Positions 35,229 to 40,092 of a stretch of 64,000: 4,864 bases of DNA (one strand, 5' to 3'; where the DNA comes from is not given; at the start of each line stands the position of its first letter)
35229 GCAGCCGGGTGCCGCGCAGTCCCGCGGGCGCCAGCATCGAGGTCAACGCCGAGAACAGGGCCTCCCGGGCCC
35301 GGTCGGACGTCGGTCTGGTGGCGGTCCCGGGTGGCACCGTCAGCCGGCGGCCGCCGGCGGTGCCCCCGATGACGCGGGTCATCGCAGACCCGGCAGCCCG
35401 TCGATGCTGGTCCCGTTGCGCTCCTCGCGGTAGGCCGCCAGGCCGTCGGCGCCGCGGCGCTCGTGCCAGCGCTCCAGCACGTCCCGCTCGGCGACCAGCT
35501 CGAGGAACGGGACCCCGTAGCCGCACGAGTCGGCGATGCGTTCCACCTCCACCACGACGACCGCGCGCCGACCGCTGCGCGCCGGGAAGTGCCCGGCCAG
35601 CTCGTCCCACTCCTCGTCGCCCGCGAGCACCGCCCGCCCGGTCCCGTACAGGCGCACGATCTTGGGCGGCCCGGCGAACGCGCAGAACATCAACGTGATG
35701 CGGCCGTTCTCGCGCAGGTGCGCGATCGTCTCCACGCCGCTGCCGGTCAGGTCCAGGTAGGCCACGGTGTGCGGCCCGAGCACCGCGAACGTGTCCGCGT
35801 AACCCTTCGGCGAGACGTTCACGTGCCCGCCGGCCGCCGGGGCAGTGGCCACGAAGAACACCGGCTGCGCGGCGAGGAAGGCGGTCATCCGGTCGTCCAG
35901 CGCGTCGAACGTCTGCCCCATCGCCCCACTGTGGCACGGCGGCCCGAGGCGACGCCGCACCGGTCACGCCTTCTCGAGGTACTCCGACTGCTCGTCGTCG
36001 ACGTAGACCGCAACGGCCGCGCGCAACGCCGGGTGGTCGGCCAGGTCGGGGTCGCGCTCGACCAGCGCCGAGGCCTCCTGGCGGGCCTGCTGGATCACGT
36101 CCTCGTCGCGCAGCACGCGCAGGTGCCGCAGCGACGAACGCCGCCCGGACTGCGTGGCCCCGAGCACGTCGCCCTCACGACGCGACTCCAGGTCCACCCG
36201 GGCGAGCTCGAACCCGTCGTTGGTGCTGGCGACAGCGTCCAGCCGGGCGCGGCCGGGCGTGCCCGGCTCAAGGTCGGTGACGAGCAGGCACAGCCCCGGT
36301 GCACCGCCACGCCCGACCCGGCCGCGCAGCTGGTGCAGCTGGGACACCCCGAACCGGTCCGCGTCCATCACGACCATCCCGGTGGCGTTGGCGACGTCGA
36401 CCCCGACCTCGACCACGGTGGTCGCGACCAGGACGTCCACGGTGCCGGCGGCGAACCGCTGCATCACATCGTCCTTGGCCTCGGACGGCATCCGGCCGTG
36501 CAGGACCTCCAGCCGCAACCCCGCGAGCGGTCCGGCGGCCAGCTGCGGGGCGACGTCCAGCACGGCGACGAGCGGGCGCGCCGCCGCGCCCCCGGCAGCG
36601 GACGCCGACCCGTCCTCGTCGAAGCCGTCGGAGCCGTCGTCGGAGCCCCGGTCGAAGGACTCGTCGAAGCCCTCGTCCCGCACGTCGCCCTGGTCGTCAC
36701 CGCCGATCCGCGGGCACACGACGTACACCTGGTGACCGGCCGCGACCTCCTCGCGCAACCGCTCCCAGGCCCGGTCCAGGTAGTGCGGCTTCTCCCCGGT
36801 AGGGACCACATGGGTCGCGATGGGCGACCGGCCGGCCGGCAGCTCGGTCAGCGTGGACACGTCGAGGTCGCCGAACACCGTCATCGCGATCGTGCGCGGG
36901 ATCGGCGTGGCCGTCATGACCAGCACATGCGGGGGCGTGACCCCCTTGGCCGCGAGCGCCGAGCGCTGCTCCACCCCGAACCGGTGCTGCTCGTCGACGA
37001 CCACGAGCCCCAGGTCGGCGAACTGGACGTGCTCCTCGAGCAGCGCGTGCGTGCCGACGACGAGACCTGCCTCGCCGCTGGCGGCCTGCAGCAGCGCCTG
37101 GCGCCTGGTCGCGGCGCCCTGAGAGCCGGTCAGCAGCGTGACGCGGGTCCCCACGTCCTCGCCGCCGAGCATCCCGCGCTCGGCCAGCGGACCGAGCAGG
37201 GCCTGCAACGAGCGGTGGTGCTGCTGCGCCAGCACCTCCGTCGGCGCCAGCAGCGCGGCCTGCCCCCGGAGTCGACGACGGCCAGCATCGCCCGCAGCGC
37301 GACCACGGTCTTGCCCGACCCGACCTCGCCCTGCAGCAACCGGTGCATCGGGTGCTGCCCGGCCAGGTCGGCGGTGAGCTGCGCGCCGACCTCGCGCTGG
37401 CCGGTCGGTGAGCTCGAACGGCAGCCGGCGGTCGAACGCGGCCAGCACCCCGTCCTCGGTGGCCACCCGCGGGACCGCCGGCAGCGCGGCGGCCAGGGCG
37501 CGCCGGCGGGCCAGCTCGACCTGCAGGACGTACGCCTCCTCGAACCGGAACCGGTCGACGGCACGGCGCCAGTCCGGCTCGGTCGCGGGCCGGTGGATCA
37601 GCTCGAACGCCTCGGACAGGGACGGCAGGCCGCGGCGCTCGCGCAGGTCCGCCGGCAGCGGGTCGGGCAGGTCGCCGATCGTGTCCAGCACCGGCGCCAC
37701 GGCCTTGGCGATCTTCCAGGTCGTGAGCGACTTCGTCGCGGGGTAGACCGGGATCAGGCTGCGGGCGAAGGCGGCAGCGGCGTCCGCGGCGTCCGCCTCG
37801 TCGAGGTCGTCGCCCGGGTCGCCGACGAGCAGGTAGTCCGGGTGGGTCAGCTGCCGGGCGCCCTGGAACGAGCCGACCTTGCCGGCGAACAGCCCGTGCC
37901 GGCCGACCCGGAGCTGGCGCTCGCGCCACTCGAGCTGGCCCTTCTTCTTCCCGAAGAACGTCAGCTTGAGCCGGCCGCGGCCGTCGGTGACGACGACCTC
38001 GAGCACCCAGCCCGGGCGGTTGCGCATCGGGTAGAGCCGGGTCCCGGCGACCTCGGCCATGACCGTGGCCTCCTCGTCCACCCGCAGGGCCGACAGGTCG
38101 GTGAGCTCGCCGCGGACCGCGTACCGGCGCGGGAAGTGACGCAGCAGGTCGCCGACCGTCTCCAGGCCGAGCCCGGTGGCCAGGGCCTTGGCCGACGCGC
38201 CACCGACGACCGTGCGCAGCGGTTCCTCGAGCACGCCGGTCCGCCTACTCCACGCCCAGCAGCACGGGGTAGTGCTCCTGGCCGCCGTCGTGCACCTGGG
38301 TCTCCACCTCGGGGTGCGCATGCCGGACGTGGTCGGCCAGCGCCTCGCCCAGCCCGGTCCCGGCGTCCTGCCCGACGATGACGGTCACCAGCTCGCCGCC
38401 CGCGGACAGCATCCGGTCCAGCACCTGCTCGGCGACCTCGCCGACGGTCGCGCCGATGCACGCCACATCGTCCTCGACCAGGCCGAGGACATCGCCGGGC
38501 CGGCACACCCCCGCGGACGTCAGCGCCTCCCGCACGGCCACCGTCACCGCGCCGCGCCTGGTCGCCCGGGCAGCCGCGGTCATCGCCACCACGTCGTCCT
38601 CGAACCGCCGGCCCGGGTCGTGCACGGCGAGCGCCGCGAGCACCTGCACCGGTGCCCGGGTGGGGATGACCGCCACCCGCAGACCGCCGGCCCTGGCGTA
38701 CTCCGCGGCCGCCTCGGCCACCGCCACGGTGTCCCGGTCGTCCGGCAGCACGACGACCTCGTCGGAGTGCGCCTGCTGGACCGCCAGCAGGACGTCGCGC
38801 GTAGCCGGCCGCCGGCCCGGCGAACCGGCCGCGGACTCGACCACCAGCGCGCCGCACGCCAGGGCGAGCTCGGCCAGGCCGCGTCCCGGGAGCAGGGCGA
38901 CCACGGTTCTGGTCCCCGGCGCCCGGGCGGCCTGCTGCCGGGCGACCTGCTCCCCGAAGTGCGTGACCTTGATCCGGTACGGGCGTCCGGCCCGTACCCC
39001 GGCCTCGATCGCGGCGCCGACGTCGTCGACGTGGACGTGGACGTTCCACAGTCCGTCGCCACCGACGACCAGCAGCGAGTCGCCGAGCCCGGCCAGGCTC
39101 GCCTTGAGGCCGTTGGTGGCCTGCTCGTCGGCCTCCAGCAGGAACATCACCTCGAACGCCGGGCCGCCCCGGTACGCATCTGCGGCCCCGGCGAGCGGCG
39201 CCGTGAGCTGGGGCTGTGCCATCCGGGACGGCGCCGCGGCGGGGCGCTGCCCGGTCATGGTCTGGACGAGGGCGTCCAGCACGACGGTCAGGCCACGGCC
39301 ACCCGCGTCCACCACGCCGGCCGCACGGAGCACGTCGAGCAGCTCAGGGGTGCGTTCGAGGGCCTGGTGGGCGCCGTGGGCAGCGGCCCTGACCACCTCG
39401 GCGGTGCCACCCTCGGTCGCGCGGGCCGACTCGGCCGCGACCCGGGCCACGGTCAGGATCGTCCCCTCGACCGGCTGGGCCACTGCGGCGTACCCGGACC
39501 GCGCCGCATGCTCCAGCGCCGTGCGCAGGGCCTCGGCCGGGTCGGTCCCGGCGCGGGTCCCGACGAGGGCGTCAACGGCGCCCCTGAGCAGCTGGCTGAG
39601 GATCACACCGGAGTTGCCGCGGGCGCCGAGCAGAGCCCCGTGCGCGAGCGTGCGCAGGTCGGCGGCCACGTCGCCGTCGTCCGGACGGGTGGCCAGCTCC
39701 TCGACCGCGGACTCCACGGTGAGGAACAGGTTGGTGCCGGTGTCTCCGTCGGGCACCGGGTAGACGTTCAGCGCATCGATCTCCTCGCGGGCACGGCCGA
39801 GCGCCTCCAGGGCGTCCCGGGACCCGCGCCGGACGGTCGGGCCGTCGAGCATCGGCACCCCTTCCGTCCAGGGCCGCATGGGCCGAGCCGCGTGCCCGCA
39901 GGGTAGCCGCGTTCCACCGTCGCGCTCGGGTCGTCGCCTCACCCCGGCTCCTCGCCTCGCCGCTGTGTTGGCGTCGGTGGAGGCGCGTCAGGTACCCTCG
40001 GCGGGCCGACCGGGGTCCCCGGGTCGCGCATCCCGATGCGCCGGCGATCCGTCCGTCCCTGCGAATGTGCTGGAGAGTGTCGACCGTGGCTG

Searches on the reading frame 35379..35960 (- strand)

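Call 96: search_protein_families(library=pfam, proteins=[window:35379-35960:-], max_evalue=0.00001)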
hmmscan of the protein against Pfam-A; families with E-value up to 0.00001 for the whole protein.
window:35379-35960:- (193 aa): 1 family
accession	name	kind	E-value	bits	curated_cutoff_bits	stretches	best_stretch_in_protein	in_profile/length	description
PF01243.27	PNPOx_N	-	5.2e-16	59.5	28.1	1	21-145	1-119/120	Pyridoxamine 5'-phosphate oxidase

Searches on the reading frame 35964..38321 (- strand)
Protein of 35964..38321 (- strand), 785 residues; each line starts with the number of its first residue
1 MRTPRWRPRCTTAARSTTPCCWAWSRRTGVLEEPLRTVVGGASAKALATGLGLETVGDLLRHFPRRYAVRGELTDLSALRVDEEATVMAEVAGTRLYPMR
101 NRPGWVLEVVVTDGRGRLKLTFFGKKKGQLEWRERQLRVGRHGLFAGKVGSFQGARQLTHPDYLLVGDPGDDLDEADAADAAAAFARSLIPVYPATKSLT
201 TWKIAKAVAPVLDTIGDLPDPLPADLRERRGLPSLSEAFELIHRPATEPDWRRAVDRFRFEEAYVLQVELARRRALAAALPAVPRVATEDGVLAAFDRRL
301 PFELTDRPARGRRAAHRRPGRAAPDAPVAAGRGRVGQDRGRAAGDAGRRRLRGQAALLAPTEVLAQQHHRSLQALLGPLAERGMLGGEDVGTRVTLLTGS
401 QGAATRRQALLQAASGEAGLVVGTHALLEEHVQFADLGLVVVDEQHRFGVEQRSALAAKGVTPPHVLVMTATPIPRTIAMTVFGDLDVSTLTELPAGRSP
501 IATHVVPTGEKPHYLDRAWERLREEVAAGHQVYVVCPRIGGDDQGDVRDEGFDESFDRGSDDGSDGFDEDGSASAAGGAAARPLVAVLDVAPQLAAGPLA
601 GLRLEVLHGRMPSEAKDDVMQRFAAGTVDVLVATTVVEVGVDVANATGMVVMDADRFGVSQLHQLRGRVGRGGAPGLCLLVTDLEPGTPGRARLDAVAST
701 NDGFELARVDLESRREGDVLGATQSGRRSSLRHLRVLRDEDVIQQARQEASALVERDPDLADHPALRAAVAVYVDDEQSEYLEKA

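Call 96: search_protein_families(library=pfam, proteins=[window:35964-38321:-], max_evalue=0.00001)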
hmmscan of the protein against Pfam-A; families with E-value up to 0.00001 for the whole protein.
window:35964-38321:- (785 aa): 4 families
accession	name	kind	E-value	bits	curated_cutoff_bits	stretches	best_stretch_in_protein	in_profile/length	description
PF00271.37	Helicase_C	-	2e-17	63.8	23.5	1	601-673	39-110/110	Helicase conserved C-terminal domain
PF00270.35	DEAD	-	3.7e-13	50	26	1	352-479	45-165/167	DEAD/DEAH box helicase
PF19833.4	RecG_dom3_C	-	6.7e-10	39.3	26.8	1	700-761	1-62/87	ATP-dependent DNA helicase RecG, domain 3, C-terminal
PF17191.10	RecG_wedge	-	1.1e-08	35.3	23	1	39-164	8-126/162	RecG wedge domain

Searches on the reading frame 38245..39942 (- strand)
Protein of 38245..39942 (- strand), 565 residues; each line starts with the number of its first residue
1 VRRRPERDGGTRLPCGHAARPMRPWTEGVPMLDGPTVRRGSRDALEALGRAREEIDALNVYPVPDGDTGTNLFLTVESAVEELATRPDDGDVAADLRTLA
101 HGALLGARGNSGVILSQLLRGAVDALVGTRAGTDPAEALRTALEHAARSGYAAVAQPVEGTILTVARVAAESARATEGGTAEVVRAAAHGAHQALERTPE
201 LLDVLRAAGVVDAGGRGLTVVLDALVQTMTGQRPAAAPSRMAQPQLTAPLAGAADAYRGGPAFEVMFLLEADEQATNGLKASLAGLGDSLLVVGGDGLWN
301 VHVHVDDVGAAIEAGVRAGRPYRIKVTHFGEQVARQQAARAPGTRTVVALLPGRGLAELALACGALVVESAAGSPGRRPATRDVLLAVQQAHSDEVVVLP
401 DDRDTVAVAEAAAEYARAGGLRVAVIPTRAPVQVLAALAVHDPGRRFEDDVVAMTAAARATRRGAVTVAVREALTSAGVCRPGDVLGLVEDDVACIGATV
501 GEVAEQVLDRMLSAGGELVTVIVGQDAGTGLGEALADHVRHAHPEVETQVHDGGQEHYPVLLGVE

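Call 96: search_protein_families(library=pfam, proteins=[window:38245-39942:-], max_evalue=0.00001)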
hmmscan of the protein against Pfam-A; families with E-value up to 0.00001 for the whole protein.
window:38245-39942:- (565 aa): 3 families
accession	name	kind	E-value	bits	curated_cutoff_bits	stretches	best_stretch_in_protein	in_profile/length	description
PF13684.11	FakA-like_C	-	9.9e-57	192.2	23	1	347-565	2-216/216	Fatty acid kinase subunit A-like, C-terminal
PF02734.22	Dak2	-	2.4e-36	125.7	27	1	62-226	1-173/174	DAK2 domain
PF21645.3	FakA-like_M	-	2.4e-20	72.5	24.9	1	262-334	3-78/80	Fatty acid kinase subunit A-like, middle domain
